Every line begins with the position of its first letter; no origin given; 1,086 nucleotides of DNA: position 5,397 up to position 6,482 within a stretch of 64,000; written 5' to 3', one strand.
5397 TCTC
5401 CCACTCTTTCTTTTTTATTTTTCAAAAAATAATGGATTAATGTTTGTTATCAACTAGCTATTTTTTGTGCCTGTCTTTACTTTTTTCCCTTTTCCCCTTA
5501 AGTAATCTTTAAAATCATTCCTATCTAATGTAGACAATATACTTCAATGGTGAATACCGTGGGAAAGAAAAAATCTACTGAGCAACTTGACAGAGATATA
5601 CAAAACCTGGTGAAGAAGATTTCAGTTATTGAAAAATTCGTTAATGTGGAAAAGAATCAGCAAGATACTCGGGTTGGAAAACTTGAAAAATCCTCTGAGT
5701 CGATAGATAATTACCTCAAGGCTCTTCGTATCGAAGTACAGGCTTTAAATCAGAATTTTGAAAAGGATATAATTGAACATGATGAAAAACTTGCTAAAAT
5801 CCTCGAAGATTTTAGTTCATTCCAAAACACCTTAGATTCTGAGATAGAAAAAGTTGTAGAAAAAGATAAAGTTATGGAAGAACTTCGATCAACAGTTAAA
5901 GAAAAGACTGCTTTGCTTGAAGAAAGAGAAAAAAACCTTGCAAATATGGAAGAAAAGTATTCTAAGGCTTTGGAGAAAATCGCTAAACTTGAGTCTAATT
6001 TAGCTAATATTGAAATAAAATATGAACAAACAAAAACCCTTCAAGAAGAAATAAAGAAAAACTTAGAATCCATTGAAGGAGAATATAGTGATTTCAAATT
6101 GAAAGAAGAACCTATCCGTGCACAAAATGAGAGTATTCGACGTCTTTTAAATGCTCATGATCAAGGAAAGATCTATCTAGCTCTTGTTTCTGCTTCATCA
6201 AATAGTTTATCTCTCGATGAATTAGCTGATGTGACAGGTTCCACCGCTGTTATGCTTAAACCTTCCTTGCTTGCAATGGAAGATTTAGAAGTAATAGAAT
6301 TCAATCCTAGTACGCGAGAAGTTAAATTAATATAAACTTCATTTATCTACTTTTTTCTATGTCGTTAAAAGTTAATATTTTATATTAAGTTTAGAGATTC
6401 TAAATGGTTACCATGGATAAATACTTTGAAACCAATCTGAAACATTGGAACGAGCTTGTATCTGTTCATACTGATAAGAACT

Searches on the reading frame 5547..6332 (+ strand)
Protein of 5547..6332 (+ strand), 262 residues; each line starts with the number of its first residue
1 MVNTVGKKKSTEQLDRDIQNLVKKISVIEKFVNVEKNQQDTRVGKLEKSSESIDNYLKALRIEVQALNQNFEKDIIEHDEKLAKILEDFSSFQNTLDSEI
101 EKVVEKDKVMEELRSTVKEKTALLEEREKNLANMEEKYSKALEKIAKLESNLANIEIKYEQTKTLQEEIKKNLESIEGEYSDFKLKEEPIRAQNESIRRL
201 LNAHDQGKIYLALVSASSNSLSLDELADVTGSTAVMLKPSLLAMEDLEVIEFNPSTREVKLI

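Call 77: search_protein_families(library=pfam, proteins=[window:5547-6332:+], max_evalue=0.001)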
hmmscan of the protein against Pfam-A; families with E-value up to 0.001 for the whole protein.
window:5547-6332:+ (262 aa): 1 family
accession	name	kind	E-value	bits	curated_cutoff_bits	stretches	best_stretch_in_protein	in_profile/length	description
PF13870.11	CCDC113_CCDC96_CC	-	0.00021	21.5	31.6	1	124-199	58-133/177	CCDC113/CCDC96, coiled-coil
